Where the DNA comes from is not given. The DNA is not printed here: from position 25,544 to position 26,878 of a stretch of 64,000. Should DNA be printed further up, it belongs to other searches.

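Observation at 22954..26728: Tight three-gene operon coupling a divergent FAD oxidase, a CCG-domain Fe-S protein and an arginase-fold metallohydrolase (copy B)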

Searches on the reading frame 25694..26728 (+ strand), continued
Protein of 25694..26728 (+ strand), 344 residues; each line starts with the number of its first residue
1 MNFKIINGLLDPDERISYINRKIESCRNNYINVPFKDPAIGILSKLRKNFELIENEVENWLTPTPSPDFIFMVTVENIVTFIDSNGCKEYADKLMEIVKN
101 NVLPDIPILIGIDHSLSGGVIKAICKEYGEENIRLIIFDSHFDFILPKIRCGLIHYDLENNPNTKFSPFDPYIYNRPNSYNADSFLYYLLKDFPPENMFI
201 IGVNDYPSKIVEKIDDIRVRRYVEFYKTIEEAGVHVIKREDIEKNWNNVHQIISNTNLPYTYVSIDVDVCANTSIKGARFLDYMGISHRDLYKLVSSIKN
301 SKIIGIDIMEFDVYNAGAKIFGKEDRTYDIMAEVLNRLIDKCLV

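Call 59: predict_structure(alignment_id=A1)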
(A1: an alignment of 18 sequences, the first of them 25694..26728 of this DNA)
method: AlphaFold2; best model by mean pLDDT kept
length: 344 residues; sequences in the alignment: 18
mean_pLDDT: 94.4   pTM: 0.92
mean pLDDT of the five models: 94.4, 93.1, 92.6, 91.9, 91.4
residues with pLDDT >= 90: 305; 70-90: 37; 50-70: 2; < 50: 0
segments of 3 or more residues with pLDDT < 50: none
pLDDT, mean of each block of 10 residues (from residue 1): 94 93 97 96 93 97 98 96 98 98 97 98 97 97 94 94 88 88 96 96 93 96 95 96 92 90 97 91 91 92 97 95 94 96 72
secondary structure, 60 per line:
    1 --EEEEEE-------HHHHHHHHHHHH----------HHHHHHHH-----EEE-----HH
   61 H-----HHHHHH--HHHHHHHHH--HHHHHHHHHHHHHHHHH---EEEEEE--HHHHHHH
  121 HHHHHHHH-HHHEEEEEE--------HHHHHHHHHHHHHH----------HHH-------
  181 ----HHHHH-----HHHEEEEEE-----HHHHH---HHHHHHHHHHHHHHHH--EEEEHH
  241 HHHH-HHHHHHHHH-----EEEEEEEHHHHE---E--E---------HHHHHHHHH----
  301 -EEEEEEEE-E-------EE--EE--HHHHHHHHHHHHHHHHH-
elements in order: E3-8 H16-27 H38-45 E51-53 H67-72 H75-83 H86-102 E106-111 H114-128 E133-138 H147-160 H185-189 E198-203 H209-213 H217-232 E235-238 H239-244 H246-254 E260-266 H267-270 H288-296 E302-309 H327-343

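Call 61: search_protein_representatives(alignment_id=A1)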
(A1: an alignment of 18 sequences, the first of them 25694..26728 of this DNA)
Query: 18 sequences, 356 profile positions. Proteins with E-value up to 0.001 (for the whole library): 1639; up to 1e-10: 251; up to 1e-30: 146. The best 150 are listed.
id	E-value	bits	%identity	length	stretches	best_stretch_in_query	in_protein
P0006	9.7e-149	511.6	-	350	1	2-352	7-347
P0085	3.0e-133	460.6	-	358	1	3-354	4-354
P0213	9.4e-120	416.2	-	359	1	4-352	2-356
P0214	2.8e-117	408.1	-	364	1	5-352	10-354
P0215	5.6e-117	407.1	-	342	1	2-353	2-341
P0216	6.3e-115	400.4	-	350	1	3-348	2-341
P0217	4.1e-113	394.4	-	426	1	3-352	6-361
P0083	6.0e-113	393.9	-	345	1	2-335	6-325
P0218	2.6e-112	391.7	-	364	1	2-353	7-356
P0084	9.6e-112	389.9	-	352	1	1-351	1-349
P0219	1.8e-106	372.5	-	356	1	11-353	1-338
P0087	3.8e-106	371.5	-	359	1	3-352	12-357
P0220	5.3e-105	367.7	-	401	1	6-353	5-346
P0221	6.1e-104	364.2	-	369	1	3-352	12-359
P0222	7.5e-104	363.9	-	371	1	2-353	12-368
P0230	1.4e-95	336.8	-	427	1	3-351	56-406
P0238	1.8e-89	316.6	-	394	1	3-352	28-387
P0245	1.0e-84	301.0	-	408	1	3-353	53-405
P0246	2.1e-83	296.7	-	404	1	4-352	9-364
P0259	3.1e-71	256.6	-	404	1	4-352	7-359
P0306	1.6e-50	188.5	-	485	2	189-352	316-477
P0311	5.0e-50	186.9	-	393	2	192-352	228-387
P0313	3.2e-49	184.2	-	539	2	5-181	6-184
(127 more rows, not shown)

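Call 62: fold_search(model_id=the predicted structure, library=pdb)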
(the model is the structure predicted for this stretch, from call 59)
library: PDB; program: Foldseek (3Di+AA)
matches with E <= 10: 835; with E <= 0.001: 202
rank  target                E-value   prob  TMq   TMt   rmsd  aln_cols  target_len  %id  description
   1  3pzl_A                7.0e-13  1.00  0.52  0.61   7.8       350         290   16  The crystal structure of agmatine ureohydrolase of Thermoplasma volcanium (released 2011-01-19)
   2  8d27_A                2.9e-12  1.00  0.55  0.66   7.2       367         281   17  Arginase Domain of Ornithine Decarboxylase/Arginase from Fusobacterium nucleatum (released 2022-07-06)
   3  3mmr                  1.0e-11  1.00  0.60  0.66   6.7       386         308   16  Structure of Plasmodium falciparum Arginase in complex with ABH (released 2010-06-23)
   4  2ef4                  1.4e-11  1.00  0.56  0.68   6.5       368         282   16  Crystal structure of the arginase from thermus thermophilus (released 2007-04-14)
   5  3pzl_B                1.6e-11  1.00  0.50  0.58   8.5       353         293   16  The crystal structure of agmatine ureohydrolase of Thermoplasma volcanium (released 2011-01-19)
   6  1gq6_C                2.4e-11  1.00  0.55  0.65   7.6       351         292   16  PROCLAVAMINATE AMIDINO HYDROLASE FROM STREPTOMYCES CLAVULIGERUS (released 2002-06-06)
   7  3nip_A                2.4e-11  1.00  0.53  0.57   8.9       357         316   14  Crystal structure of Pseudomonas aeruginosa guanidinopropionase complexed with 1,6-diaminohexane (released 2011-06-01)
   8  4g3h_D                2.7e-11  1.00  0.51  0.57   8.3       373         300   13  Crystal structure of helicobacter pylori arginase (released 2012-08-01)
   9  2ef5_A                3.4e-11  1.00  0.55  0.67   7.2       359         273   17  Crystal structure of the arginase from thermus thermophilus (released 2007-04-14)
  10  1wog_A                3.8e-11  1.00  0.54  0.60   8.4       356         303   14  Crystal Structure of Agmatinase Reveals Structural Conservation and Inhibition Mechanism of the Ureohydrolase Superfam (released 2004-09-07)
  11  1gq6_A                4.5e-11  1.00  0.56  0.64   8.2       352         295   16  PROCLAVAMINATE AMIDINO HYDROLASE FROM STREPTOMYCES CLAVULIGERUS (released 2002-06-06)
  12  3niq_B                4.7e-11  1.00  0.53  0.57   8.6       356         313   15  Crystal structure of Pseudomonas aeruginosa guanidinopropionase (released 2011-06-01)
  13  3niq_A                4.7e-11  1.00  0.50  0.54   9.7       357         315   13  Crystal structure of Pseudomonas aeruginosa guanidinopropionase (released 2011-06-01)
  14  1gq6_B                6.3e-11  1.00  0.56  0.64   8.0       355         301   17  PROCLAVAMINATE AMIDINO HYDROLASE FROM STREPTOMYCES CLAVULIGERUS (released 2002-06-06)
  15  6dkt_F                7.9e-11  1.00  0.52  0.62   8.4       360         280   18  Crystal structure of Arginase from Bacillus subtilis (released 2018-09-26)
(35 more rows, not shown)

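Call 71: search_protein_families(library=ncbifam, proteins=[L041:3547-5028:+, L039:5639-7147:-], max_evalue=0.0001)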
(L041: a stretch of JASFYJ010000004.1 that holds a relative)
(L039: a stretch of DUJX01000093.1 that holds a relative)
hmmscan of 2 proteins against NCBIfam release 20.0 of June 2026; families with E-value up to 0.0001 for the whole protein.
L041:3547-5028:+ (493 aa): 41 families (the best 25 are shown)
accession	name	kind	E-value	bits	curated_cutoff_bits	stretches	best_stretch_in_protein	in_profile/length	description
TIGR01722.1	MMSDH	subfamily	8.8e-142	473.1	448.5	1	15-491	2-477/477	CoA-acylating methylmalonate-semialdehyde dehydrogenase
NF042993.1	AlphKGSA_gudD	equivalog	1.1e-106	357.4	770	1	15-487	5-478/481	alpha-ketoglutaric semialdehyde dehydrogenase GucD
NF052305.1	DioxValDhHalo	equivalog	6.5e-103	345.2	750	1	15-489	6-481/483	2,5-dioxovalerate dehydrogenase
TIGR01804.1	BADH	equivalog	1.5e-98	330.3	668.6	1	17-475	1-458/467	betaine-aldehyde dehydrogenase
TIGR02299.1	HpaE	equivalog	3.4e-93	312.9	638.35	1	15-487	2-474/488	5-carboxymethyl-2-hydroxymuconate semialdehyde dehydrogenase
NF010000.0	PRK13473.1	subfamily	9.1e-93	311.4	615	1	15-486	4-470/475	aminobutyraldehyde dehydrogenase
NF045735.1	PaDhStyDPseudo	equivalog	5.4e-90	302.3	850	1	15-487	4-479/483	phenylacetaldehyde dehydrogenase StyD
NF009725.0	PRK13252.1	equivalog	9.9e-88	294.7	593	1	13-473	6-464/488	betaine-aldehyde dehydrogenase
TIGR01780.1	SSADH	subfamily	9.1e-85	285.2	646.35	1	33-471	1-435/448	succinate-semialdehyde dehydrogenase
NF007497.0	PRK10090.1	equivalog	1.2e-83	281.5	500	1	14-482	7-471/480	aldehyde dehydrogenase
NF002852.0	PRK03137.1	subfamily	4.4e-83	279.8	648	1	6-490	28-513/514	L-glutamate gamma-semialdehyde dehydrogenase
NF045736.1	PaDhStyDRhodo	equivalog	1.8e-81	274.1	800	1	15-470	4-459/479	phenylacetaldehyde dehydrogenase StyD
TIGR03216.1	OH_muco_semi_DH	equivalog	2.7e-81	273.6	693.25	1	15-487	2-477/481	2-hydroxymuconic semialdehyde dehydrogenase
NF040648.1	lactal_redase_Meth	equivalog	3.7e-79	266.9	650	1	18-469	3-443/463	lactaldehyde dehydrogenase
NF006916.0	PRK09407.1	equivalog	1.1e-76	258.6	521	1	31-492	36-496/526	succinic semialdehyde dehydrogenase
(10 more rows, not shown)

L039:5639-7147:- (502 aa): 41 families (the best 25 are shown)
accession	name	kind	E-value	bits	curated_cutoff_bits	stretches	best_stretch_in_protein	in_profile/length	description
TIGR01722.1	MMSDH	subfamily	6.3e-147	490.1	448.5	1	15-501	2-477/477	CoA-acylating methylmalonate-semialdehyde dehydrogenase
NF042993.1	AlphKGSA_gudD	equivalog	3.3e-102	342.7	770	1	14-498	4-479/481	alpha-ketoglutaric semialdehyde dehydrogenase GucD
NF052305.1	DioxValDhHalo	equivalog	4.9e-100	335.7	750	1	15-500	6-482/483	2,5-dioxovalerate dehydrogenase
TIGR01804.1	BADH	equivalog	8.4e-93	311.4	668.6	1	17-481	1-455/467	betaine-aldehyde dehydrogenase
TIGR02299.1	HpaE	equivalog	7.7e-91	305.1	638.35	1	15-497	2-474/488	5-carboxymethyl-2-hydroxymuconate semialdehyde dehydrogenase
NF009725.0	PRK13252.1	equivalog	3.8e-89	299.3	593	1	15-497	8-477/488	betaine-aldehyde dehydrogenase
TIGR01780.1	SSADH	subfamily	2.6e-84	283.7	646.35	1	32-480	1-435/448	succinate-semialdehyde dehydrogenase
NF045735.1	PaDhStyDPseudo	equivalog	2.4e-83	280.5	850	1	16-498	5-480/483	phenylacetaldehyde dehydrogenase StyD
NF010000.0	PRK13473.1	subfamily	2.3e-81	273.8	615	1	15-479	4-454/475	aminobutyraldehyde dehydrogenase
NF002852.0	PRK03137.1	subfamily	7.7e-81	272.4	648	1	17-500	40-513/514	L-glutamate gamma-semialdehyde dehydrogenase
NF045736.1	PaDhStyDRhodo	equivalog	2.5e-80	270.4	800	1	16-497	5-475/479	phenylacetaldehyde dehydrogenase StyD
NF040648.1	lactal_redase_Meth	equivalog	3.3e-79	267.1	650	1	17-479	2-444/463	lactaldehyde dehydrogenase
NF006916.0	PRK09407.1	equivalog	6.6e-77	259.3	521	1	23-498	29-491/526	succinic semialdehyde dehydrogenase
NF008415.0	PRK11241.1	equivalog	9.4e-77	258.7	828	1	15-478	12-461/482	NADP-dependent succinate-semialdehyde dehydrogenase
TIGR03216.1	OH_muco_semi_DH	equivalog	5.3e-76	256.2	693.25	1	14-498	1-478/481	2-hydroxymuconic semialdehyde dehydrogenase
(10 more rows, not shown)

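Call 72: find_encoding_contigs(protein=P0089, flank=10000, max_places=2)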
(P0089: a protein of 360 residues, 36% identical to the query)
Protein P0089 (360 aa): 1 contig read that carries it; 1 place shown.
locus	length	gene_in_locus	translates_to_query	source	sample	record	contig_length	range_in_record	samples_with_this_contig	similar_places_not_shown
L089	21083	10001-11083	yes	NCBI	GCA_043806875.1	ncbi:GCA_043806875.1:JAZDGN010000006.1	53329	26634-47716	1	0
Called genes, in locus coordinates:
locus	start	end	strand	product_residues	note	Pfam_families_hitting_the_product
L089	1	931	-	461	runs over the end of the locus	PF09825:BPL_N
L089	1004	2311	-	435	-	PF02730:AFOR_N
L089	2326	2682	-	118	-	PF00037:Fer4 (faint)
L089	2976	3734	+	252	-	PF00392:GntR, PF07729:FCD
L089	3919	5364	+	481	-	PF01565:FAD_binding_4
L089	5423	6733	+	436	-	PF13183:Fer4_8 (faint), PF02754:CCG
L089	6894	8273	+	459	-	-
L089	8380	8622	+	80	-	-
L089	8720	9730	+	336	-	PF01208:URO-D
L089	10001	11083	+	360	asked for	PF00491:Arginase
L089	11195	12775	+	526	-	PF00171:Aldedh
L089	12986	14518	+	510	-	PF04055:Radical_SAM, PF00583:Acetyltransf_1, PF13673:Acetyltransf_10, PF13508:Acetyltransf_7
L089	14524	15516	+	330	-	PF00586:AIRS, PF02769:AIRS_C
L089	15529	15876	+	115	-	PF08803:ydhR (weak)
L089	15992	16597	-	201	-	PF02525:Flavodoxin_2 (weak), PF03358:FMN_red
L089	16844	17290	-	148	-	PF00582:Usp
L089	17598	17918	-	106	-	PF22263:DUF6951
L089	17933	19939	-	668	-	PF00111:Fer2 (weak), PF17650:RACo_linker, PF17651:Raco_middle, PF14574:RACo_C_ter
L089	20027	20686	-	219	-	PF02607:B12-binding_2, PF02310:B12-binding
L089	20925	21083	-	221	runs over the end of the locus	PF00072:Response_reg, PF08281:Sigma70_r4_2 (weak), PF00196:GerE, PF13936:HTH_38 (weak)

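Call 73: find_encoding_contigs(protein=P0046, flank=10000, max_places=2)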
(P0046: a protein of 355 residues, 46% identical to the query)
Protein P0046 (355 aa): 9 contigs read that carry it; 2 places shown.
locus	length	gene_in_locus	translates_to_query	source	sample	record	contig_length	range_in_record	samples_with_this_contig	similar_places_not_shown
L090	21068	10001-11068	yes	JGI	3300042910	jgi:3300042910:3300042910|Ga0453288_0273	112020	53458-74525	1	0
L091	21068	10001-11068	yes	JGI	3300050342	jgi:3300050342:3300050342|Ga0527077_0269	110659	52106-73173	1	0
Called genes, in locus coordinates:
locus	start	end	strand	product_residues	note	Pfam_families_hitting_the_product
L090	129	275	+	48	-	-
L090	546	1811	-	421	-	PF12797:Fer4_2 (faint), PF12837:Fer4_6 (faint), PF12838:Fer4_7 (faint), PF13237:Fer4_10 (faint), PF00037:Fer4 (weak), PF13510:Fer2_4, PF13353:Fer4_12 (weak), PF04055:Radical_SAM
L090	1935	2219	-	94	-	PF03477:ATP-cone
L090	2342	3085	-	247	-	PF14697:Fer4_21 (weak), PF00037:Fer4 (weak)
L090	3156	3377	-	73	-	-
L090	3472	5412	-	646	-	PF03453:MoeA_N, PF00994:MoCF_biosynth, PF03454:MoeA_C, PF12727:PBP_like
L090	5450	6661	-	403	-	PF03453:MoeA_N, PF00994:MoCF_biosynth, PF03454:MoeA_C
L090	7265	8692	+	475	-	PF01565:FAD_binding_4, PF02913:FAD-oxidase_C (faint)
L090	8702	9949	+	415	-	PF13183:Fer4_8 (weak), PF02754:CCG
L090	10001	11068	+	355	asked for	PF00491:Arginase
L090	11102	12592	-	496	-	PF00171:Aldedh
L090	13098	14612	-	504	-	PF01565:FAD_binding_4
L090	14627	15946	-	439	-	PF13183:Fer4_8 (weak), PF02754:CCG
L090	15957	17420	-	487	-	PF01565:FAD_binding_4, PF02913:FAD-oxidase_C (weak)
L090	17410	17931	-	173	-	-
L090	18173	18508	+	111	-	PF02036:SCP2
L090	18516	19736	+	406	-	PF00083:Sugar_tr, PF07690:MFS_1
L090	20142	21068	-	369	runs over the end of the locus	PF12837:Fer4_6 (faint), PF00037:Fer4 (weak), PF12838:Fer4_7, PF13187:Fer4_9 (weak), PF13237:Fer4_10, PF14697:Fer4_21, PF25160:LdpA_Fe-S-bd (weak), PF00037:Fer4 (weak)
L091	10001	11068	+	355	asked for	PF00491:Arginase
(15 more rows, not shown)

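Call 74: search_protein_families(library=pfam, proteins=[L089:6894-8273:+, L041:5016-5438:+, L075:4021-4530:+, L090:17410-17931:-], max_evalue=5)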
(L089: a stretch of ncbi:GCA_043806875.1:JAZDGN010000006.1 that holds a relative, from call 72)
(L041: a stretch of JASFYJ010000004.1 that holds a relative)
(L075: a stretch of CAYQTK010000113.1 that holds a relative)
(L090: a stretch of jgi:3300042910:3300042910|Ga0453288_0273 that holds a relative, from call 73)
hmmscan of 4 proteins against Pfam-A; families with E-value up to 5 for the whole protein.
L089:6894-8273:+ (459 aa): 1 family
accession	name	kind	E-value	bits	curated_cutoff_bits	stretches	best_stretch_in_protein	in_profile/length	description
PF16983.11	MFS_MOT1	-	0.0057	17.4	30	1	109-153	65-109/111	Molybdate transporter of MFS superfamily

L041:5016-5438:+ (140 aa): 1 family
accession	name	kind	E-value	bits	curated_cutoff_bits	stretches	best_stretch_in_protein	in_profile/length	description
PF22734.1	NNH2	-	0.0058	16.8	27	1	25-132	39-152/181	NACHT N-terminal Helical domain 2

L075:4021-4530:+ (169 aa): 0 families

L090:17410-17931:- (173 aa): 0 families

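Call 79: search_protein_families(library=pfam, proteins=[P0313, P0306, P0217, P0230, P0245, P0220, P0246, P0259, P0238, P0311], max_evalue=0.001)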
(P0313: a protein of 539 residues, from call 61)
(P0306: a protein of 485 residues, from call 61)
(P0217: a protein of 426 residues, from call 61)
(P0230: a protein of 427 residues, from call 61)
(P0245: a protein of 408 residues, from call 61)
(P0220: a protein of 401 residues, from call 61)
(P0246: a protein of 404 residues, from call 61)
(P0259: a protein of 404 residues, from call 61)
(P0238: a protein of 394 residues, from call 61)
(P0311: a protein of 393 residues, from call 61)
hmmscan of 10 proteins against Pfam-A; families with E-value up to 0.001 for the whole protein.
P0313 (539 aa): 1 family
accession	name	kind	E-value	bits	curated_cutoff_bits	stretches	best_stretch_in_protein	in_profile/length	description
PF00491.26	Arginase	-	8.1e-11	42.3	22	1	102-158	70-127/280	Arginase family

P0306 (485 aa): 1 family
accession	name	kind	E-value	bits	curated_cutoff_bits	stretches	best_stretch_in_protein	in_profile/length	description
PF00491.26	Arginase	-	6.5e-09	36.1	22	1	135-200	67-133/280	Arginase family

P0217 (426 aa): 1 family
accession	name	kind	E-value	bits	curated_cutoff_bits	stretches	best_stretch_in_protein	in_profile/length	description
PF00491.26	Arginase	-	5e-20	72.5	22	1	102-334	70-256/280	Arginase family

P0230 (427 aa): 1 family
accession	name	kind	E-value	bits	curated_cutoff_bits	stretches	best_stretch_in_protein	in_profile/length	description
PF00491.26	Arginase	-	7.8e-15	55.5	22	1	153-380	74-256/280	Arginase family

P0245 (408 aa): 1 family
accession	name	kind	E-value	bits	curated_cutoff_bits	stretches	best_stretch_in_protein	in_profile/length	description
PF00491.26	Arginase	-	2.1e-17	64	22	1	153-376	70-256/280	Arginase family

P0220 (401 aa): 1 family
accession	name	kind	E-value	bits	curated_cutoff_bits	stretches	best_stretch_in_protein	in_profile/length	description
PF00491.26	Arginase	-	4.6e-21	76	22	1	42-319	46-257/280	Arginase family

P0246 (404 aa): 1 family
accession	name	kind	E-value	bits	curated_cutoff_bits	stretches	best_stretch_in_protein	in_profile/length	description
PF00491.26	Arginase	-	1.6e-19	70.9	22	1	99-339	69-259/280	Arginase family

P0259 (404 aa): 1 family
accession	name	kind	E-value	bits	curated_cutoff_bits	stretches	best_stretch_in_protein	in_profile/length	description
PF00491.26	Arginase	-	1.3e-16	61.3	22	1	102-332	71-256/280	Arginase family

P0238 (394 aa): 1 family
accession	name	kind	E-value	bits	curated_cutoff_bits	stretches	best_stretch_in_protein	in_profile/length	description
PF00491.26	Arginase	-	6.1e-20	72.3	22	1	81-358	52-255/280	Arginase family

P0311 (393 aa): 1 family
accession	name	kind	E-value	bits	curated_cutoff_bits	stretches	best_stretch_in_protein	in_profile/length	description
PF00491.26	Arginase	-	3.1e-11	43.7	22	1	93-358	65-255/280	Arginase family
